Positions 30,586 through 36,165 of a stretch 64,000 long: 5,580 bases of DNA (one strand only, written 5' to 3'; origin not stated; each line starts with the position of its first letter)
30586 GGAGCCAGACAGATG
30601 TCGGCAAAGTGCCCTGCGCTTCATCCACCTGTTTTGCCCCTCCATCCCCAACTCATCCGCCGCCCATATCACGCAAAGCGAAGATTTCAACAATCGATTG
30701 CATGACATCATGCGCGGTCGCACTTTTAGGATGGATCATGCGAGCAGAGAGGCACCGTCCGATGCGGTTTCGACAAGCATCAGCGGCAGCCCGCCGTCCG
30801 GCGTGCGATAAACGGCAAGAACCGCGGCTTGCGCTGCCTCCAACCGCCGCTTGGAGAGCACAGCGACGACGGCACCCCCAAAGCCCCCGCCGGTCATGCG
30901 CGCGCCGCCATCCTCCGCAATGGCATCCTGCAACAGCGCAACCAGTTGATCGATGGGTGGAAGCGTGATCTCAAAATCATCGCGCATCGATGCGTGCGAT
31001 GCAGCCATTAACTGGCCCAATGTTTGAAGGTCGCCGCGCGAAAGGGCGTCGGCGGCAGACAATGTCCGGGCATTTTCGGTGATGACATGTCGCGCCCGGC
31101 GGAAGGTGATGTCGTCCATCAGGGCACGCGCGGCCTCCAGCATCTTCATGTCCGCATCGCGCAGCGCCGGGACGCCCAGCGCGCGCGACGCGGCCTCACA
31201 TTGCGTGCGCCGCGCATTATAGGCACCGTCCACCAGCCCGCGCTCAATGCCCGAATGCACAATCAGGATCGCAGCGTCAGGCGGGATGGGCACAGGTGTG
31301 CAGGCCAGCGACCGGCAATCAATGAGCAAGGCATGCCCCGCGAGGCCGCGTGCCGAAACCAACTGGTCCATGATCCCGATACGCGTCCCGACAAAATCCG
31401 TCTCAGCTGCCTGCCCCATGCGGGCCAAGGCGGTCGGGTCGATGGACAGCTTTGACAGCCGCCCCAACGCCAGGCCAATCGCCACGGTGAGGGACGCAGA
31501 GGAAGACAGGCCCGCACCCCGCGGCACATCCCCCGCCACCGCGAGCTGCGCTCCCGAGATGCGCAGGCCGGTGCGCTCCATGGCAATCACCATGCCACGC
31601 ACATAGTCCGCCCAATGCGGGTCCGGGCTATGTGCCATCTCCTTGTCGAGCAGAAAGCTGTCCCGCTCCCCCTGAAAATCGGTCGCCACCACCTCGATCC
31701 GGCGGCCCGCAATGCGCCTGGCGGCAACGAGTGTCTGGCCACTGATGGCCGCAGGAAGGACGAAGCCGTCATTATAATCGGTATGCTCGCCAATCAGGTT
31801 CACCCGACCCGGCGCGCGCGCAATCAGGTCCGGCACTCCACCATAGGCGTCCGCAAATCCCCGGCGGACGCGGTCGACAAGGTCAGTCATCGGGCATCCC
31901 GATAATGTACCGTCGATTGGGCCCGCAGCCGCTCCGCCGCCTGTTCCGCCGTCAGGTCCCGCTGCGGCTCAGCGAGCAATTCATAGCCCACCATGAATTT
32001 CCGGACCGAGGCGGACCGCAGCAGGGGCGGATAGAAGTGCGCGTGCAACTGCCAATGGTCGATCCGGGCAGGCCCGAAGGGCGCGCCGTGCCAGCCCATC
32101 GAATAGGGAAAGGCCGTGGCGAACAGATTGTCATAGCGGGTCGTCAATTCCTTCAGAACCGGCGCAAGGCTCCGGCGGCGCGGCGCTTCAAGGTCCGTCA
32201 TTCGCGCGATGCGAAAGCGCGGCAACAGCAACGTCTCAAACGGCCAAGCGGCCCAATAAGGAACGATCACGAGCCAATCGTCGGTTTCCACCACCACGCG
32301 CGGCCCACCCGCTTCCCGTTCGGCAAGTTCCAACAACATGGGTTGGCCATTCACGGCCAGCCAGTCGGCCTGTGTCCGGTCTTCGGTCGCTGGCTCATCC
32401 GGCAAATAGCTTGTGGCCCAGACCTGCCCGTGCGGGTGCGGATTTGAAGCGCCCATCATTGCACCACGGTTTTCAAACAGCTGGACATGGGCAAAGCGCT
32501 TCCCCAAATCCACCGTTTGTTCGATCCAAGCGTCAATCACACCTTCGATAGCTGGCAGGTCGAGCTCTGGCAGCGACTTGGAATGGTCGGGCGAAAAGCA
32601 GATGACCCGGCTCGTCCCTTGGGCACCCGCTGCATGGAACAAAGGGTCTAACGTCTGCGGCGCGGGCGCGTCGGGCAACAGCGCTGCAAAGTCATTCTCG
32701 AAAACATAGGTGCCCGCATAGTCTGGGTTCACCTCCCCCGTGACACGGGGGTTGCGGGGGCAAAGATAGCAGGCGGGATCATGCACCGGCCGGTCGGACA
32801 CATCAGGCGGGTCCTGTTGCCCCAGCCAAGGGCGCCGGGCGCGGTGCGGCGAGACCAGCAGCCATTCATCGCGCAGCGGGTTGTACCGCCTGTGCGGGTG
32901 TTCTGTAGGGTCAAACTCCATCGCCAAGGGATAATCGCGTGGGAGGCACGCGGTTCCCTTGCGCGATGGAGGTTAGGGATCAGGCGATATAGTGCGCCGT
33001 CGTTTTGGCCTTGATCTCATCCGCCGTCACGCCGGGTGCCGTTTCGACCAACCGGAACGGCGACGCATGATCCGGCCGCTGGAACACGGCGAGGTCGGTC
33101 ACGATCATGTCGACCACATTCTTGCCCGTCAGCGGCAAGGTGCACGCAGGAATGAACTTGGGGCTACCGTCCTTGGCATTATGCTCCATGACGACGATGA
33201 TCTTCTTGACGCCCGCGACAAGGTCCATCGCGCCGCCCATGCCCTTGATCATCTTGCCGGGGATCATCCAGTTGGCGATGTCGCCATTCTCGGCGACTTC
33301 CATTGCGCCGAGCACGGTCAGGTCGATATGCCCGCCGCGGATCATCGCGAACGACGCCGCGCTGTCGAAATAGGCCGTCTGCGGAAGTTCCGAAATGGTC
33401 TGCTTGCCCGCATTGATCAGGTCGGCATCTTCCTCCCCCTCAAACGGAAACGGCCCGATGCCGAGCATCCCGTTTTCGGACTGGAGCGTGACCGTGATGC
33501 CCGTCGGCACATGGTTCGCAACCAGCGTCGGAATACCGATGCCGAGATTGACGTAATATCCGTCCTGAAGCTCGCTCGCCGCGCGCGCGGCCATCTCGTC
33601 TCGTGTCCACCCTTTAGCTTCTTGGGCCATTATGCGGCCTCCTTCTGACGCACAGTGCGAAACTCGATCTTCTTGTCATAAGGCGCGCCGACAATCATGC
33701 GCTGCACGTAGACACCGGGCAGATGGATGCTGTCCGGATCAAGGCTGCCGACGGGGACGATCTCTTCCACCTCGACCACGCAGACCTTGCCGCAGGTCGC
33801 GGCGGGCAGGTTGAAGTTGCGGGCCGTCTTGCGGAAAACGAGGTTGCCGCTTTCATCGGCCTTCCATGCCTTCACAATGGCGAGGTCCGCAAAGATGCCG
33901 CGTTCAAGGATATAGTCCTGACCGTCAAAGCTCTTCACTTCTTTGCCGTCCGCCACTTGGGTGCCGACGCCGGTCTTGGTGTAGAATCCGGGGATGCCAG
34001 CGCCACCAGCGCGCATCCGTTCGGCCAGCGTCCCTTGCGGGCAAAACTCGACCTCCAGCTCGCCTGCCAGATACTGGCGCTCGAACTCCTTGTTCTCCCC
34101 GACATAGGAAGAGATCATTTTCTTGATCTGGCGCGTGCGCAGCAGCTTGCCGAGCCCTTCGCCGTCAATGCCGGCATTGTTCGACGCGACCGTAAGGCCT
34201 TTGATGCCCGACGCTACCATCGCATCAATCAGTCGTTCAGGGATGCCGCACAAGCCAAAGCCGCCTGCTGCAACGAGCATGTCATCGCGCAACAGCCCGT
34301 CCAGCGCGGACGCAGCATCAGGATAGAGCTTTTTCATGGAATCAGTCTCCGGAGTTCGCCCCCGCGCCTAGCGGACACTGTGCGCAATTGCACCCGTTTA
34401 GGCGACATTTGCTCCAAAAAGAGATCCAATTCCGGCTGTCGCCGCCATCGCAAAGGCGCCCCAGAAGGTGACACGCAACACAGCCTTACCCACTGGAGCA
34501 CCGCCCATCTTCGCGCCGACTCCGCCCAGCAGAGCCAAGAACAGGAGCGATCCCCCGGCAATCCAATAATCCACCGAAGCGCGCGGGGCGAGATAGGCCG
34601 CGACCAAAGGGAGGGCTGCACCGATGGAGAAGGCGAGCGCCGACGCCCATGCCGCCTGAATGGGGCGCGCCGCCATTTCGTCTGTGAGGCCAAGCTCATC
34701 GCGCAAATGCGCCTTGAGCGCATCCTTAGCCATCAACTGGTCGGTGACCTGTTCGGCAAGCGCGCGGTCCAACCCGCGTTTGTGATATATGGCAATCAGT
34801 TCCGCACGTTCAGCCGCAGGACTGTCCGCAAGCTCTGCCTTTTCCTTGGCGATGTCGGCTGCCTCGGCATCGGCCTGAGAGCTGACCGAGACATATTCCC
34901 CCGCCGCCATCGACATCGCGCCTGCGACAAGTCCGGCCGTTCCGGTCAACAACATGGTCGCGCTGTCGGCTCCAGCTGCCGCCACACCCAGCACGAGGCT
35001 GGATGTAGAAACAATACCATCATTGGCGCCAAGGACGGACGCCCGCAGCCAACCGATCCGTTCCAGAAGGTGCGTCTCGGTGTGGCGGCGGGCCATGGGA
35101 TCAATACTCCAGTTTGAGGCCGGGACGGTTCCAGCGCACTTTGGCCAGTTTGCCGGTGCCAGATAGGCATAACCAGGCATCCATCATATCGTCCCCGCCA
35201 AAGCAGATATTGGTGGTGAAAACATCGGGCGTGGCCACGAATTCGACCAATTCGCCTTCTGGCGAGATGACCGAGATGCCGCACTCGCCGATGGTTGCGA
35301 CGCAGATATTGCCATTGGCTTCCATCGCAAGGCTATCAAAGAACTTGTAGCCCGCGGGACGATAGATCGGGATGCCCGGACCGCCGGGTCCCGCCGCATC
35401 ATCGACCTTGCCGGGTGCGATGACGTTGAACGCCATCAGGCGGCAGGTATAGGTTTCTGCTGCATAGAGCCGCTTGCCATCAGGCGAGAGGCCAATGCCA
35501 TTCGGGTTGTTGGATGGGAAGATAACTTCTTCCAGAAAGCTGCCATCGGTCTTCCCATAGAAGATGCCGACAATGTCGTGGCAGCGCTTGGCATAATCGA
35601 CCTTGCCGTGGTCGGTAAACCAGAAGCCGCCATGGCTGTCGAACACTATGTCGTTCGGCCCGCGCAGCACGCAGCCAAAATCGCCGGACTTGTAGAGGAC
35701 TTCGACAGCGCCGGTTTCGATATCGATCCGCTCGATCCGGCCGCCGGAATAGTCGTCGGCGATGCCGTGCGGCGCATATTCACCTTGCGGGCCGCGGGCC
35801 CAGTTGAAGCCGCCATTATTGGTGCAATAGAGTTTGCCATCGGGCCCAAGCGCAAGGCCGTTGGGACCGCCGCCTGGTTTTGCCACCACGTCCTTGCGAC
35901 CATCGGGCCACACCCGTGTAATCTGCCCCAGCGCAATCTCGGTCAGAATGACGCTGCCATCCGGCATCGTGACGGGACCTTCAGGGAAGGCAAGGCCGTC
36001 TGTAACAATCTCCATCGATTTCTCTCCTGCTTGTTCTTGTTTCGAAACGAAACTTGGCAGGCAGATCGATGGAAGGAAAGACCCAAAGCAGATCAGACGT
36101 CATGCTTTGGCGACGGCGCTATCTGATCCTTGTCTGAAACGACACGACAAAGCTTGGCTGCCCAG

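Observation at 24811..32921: TonB-GH68-fructokinase locus with adjoining Leloir genes: candidate new fructoside utilisation system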

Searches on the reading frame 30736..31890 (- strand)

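Call 3: search_protein_families(library=pfam, proteins=[window:30736-31890:-])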
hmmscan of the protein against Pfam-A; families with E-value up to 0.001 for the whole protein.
window:30736-31890:- (384 aa): 4 families
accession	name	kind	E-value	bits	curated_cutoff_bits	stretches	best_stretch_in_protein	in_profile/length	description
PF10509.15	GalKase_gal_bdg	-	5.7e-22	77.5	23.1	1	12-59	3-49/49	Galactokinase galactose-binding signature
PF00288.32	GHMP_kinases_N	-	1.4e-16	60.9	22.3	1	96-182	2-86/87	GHMP kinases N terminal domain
PF08544.19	GHMP_kinases_C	-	8.8e-12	45.7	21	1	280-361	2-83/85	GHMP kinases C terminal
PF22700.2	MVD-like_N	-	0.00055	20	27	0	74-158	45-127/157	Diphosphomevalonate decarboxylase-like N-terminal domain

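Call 4: search_protein_families(library=ncbifam, proteins=[window:30736-31890:-])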
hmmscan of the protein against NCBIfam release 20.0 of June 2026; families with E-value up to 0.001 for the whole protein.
window:30736-31890:- (384 aa): 8 families
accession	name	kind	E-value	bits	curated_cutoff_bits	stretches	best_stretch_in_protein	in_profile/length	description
NF003472.0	PRK05101.1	equivalog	8.4e-143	475.9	499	1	5-381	4-380/382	galactokinase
TIGR00131.1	gal_kin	equivalog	1e-102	344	226.65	1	8-362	4-367/388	galactokinase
NF003705.0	PRK05322.1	equivalog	3.5e-90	302.5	385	1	7-382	5-386/388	galactokinase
NF003006.0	PRK03817.1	equivalog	5.4e-88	295.3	443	1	24-364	4-332/352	galactokinase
NF001816.0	PRK00555.1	equivalog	1.8e-83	280.5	509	1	25-361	6-340/363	galactokinase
TIGR00549.1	mevalon_kin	equivalog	3.2e-20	72.8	163.05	2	26-216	1-179/276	mevalonate kinase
NF003036.0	PRK03926.1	equivalog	5.5e-20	71.6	403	1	23-188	3-147/302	mevalonate kinase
TIGR01920.1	Shik_kin_archae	equivalog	0.00034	20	126.85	1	111-161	66-117/266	shikimate kinase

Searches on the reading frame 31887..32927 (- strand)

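Call 3: search_protein_families(library=pfam, proteins=[window:31887-32927:-])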
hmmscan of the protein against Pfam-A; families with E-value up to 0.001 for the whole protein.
window:31887-32927:- (346 aa): 2 families
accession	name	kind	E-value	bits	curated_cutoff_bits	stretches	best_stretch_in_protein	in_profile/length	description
PF01087.27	GalP_UDP_transf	-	4.8e-61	206.9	22.1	1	4-176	2-184/184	Galactose-1-phosphate uridyl transferase, N-terminal domain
PF02744.22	GalP_UDP_tr_C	-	9.3e-59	198.3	29.2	1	183-344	2-163/165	Galactose-1-phosphate uridyl transferase, C-terminal domain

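Call 4: search_protein_families(library=ncbifam, proteins=[window:31887-32927:-])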
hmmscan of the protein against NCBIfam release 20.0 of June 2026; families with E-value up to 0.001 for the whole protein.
window:31887-32927:- (346 aa): 2 families
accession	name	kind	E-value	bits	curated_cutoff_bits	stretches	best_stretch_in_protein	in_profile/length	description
NF008724.0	PRK11720.1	equivalog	7.4e-166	551.5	448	1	3-345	2-346/348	UDP-glucose--hexose-1-phosphate uridylyltransferase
TIGR00209.1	galT_1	equivalog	5.2e-161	535.4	102.1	1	1-344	1-346/349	galactose-1-phosphate uridylyltransferase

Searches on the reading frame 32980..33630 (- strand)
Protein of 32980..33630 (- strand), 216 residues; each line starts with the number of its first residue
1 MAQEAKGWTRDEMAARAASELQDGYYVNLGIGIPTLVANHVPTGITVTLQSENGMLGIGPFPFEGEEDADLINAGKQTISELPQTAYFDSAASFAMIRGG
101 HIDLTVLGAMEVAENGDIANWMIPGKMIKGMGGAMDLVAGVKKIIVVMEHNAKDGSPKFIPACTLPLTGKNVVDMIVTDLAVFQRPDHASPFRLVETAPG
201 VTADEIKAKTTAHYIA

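Call 5: search_protein_families(library=pfam, proteins=[window:32980-33630:-])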
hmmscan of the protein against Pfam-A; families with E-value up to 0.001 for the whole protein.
window:32980-33630:- (216 aa): 1 family
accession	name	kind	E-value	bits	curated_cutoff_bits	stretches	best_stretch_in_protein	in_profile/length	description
PF01144.29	CoA_trans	-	2.7e-47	161.4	23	1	12-208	2-216/217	Coenzyme A transferase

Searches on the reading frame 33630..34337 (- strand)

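Call 5: search_protein_families(library=pfam, proteins=[window:33630-34337:-])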
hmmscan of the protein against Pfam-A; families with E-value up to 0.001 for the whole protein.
window:33630-34337:- (235 aa): 1 family
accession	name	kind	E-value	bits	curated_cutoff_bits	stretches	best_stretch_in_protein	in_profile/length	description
PF01144.29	CoA_trans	-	3.2e-76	255.9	23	1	8-214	4-214/217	Coenzyme A transferase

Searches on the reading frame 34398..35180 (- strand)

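Call 5: search_protein_families(library=pfam, proteins=[window:34398-35180:-])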
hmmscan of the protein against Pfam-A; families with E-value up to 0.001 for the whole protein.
window:34398-35180:- (260 aa): 1 family
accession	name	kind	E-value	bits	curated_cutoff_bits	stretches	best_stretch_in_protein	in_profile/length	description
PF01988.24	VIT1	-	2.8e-65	220.6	28.1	1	45-253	1-214/214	VIT family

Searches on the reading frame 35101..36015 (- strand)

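Call 5: search_protein_families(library=pfam, proteins=[window:35101-36015:-])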
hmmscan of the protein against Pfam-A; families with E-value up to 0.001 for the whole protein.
window:35101-36015:- (304 aa): 4 families
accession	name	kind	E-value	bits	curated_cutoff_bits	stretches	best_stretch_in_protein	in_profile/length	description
PF08450.18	SGL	-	4.6e-36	125.1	26.3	1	10-281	1-241/246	SMP-30/Gluconolactonase/LRE-like region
PF24684.1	Vgb_lyase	-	4e-08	32.9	50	1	11-88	99-189/290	Virginiamycin B lyase family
PF01436.27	NHL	-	7e-06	26.3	20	0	50-66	3-19/28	NHL repeat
PF03088.22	Str_synth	-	0.00014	22.3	25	0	171-194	59-82/89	Strictosidine synthase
